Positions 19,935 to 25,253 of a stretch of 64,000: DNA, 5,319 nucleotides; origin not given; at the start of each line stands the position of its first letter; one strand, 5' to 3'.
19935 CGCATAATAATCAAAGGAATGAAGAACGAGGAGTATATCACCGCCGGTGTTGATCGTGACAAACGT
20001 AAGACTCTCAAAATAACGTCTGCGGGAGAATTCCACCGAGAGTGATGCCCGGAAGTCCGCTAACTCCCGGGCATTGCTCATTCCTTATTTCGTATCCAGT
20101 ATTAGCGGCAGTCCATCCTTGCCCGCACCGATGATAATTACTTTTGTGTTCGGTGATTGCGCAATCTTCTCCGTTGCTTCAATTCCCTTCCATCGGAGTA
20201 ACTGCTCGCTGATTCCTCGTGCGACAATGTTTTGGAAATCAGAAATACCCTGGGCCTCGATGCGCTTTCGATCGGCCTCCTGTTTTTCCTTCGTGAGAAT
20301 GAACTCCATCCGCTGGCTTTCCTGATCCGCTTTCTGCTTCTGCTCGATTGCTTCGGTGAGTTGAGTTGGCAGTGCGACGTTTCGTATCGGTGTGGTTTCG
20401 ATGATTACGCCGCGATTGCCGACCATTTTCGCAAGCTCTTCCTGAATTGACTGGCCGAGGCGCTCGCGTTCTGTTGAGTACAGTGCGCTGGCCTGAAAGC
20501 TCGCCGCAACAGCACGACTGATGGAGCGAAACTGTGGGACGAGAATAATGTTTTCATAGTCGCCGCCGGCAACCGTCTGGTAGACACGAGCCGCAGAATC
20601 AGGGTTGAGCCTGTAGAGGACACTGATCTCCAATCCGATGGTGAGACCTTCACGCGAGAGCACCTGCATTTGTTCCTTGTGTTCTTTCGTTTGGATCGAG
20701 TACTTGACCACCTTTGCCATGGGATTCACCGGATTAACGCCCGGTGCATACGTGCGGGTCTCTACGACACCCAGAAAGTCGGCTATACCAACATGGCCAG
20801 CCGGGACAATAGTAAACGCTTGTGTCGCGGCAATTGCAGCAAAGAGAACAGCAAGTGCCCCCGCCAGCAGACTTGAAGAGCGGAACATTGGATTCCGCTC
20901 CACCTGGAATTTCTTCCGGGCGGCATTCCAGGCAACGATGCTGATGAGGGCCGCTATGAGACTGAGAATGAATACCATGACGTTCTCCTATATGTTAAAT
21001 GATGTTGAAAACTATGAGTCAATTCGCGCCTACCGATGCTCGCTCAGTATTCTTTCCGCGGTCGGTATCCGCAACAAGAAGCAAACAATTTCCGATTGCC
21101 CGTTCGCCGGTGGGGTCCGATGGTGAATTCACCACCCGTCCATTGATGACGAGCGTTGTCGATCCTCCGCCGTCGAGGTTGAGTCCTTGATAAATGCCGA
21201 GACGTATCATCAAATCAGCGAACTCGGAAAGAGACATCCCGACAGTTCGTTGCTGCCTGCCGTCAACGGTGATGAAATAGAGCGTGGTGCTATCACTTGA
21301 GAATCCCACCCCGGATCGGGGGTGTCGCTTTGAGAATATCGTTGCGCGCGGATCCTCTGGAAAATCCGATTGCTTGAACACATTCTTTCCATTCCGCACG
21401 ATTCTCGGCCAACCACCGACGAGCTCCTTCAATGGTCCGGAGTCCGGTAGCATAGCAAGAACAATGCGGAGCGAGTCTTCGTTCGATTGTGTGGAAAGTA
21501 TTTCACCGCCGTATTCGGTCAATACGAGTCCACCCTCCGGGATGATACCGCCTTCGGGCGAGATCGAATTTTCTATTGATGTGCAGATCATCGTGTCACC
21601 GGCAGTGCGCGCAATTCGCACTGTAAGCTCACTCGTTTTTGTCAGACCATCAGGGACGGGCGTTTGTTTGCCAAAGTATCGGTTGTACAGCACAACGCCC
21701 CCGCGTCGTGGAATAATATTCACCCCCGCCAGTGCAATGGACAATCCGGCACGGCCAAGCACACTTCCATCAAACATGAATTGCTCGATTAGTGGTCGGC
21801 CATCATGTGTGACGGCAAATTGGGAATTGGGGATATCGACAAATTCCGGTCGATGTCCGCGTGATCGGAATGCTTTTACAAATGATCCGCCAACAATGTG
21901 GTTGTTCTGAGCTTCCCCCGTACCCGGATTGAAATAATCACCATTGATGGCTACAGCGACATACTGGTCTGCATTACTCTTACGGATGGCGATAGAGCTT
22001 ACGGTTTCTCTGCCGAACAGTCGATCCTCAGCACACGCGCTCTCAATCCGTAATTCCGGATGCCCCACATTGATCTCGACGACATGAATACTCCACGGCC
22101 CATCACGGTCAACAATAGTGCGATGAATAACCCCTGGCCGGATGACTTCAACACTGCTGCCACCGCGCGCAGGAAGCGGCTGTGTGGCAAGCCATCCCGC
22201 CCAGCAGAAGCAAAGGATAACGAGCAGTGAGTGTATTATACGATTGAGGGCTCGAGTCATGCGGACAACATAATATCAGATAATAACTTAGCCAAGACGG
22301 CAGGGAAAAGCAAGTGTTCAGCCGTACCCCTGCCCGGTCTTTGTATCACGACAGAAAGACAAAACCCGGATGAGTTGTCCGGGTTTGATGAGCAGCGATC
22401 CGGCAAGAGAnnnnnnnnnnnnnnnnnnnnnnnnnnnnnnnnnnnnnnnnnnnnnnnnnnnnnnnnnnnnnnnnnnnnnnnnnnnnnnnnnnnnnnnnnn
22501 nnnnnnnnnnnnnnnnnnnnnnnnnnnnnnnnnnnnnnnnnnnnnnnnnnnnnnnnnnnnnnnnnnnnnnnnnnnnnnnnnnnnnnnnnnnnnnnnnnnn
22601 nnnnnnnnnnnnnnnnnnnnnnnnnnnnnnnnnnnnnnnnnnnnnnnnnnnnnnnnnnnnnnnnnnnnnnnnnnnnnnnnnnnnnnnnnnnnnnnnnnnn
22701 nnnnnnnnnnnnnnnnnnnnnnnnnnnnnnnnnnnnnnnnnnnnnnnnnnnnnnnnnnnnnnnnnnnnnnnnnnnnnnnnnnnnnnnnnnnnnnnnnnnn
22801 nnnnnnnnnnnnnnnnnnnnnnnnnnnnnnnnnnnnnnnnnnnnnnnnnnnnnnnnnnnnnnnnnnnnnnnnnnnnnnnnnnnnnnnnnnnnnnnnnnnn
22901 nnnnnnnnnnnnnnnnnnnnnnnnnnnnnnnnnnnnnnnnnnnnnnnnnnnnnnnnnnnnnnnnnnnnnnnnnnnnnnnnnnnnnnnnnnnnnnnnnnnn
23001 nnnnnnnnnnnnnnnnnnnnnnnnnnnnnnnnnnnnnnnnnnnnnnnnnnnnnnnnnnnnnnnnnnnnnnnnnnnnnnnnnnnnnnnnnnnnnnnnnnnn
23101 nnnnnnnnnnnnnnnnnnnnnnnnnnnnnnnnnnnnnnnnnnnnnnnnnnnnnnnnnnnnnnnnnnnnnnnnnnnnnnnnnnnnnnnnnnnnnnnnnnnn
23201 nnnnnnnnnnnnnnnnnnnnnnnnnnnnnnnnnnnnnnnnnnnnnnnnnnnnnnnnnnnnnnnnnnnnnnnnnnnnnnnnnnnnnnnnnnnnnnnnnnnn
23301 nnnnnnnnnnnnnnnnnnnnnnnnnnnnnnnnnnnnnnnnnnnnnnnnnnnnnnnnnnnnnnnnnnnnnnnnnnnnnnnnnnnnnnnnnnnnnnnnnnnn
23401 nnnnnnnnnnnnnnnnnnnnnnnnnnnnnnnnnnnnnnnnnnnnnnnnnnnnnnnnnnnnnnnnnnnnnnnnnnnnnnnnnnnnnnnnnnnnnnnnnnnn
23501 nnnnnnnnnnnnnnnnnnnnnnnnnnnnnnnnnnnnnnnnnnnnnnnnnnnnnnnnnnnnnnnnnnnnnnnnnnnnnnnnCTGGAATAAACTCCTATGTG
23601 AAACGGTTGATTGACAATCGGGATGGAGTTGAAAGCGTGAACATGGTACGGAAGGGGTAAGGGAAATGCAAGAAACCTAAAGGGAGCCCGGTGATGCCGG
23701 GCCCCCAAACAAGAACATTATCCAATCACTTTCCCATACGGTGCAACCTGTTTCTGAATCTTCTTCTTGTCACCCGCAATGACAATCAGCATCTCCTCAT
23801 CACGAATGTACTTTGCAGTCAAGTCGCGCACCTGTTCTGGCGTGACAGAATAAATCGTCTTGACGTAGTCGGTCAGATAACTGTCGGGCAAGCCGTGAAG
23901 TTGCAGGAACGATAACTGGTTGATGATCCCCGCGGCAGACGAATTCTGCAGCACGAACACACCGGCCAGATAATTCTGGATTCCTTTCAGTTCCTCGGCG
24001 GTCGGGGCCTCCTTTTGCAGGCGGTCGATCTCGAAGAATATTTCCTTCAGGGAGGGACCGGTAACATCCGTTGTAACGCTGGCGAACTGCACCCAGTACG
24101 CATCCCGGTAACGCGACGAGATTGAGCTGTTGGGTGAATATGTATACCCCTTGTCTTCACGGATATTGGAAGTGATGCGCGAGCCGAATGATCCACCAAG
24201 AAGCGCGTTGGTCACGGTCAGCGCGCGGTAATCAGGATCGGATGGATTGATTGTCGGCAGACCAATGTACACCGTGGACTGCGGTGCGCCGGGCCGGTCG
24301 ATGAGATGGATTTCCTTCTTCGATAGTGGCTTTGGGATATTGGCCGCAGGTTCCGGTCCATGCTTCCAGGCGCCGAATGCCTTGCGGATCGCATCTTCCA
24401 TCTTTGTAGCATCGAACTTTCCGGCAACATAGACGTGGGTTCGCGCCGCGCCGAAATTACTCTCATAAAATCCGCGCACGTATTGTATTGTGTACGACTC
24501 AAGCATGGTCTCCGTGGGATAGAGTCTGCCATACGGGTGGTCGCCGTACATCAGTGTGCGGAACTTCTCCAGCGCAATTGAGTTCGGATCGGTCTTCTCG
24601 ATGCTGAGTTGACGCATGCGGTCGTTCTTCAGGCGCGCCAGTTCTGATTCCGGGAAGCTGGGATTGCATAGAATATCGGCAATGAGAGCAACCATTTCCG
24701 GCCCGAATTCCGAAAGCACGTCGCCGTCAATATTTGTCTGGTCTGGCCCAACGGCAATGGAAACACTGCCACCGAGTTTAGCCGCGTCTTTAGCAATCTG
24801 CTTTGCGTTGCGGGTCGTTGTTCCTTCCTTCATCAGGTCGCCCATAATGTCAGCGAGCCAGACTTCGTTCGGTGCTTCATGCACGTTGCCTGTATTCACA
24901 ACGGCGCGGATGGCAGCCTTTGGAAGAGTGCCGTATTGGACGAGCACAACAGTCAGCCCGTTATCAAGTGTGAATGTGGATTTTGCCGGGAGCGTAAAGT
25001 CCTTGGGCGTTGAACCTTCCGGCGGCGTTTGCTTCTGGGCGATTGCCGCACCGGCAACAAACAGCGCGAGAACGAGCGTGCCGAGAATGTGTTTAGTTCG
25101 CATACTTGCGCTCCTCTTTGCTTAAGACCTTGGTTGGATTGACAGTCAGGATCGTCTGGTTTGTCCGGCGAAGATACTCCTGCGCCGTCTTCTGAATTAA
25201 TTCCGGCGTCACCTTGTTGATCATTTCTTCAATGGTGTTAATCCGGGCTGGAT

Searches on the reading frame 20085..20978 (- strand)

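Call 52: search_protein_families(library=pfam, proteins=[window:20085-20978:-], max_evalue=0.0001)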
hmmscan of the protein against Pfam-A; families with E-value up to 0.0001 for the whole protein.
window:20085-20978:- (297 aa): 1 family
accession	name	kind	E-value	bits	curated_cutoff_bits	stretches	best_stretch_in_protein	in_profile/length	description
PF01145.31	Band_7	-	3.7e-25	89.4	23.6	1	57-235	2-169/176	SPFH domain / Band 7 family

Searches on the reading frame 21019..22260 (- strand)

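Call 52: search_protein_families(library=pfam, proteins=[window:21019-22260:-], max_evalue=0.0001)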
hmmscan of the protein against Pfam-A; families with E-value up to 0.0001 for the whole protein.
window:21019-22260:- (413 aa): 1 family
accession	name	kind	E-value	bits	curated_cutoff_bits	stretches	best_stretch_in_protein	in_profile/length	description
PF09992.14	NAGPA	-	3.8e-37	128.5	25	1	232-395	18-168/169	Phosphodiester glycosidase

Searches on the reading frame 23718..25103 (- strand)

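Call 52: search_protein_families(library=pfam, proteins=[window:23718-25103:-], max_evalue=0.0001)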
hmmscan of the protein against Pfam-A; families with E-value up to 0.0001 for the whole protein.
window:23718-25103:- (461 aa): 2 families
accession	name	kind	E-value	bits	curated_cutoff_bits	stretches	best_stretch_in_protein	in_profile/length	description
PF05193.26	Peptidase_M16_C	-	1.6e-32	113.3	23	1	205-378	3-180/181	Peptidase M16 inactive domain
PF00675.25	Peptidase_M16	-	3.1e-12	47.1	22.3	1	53-192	3-142/149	Insulinase (Peptidase family M16)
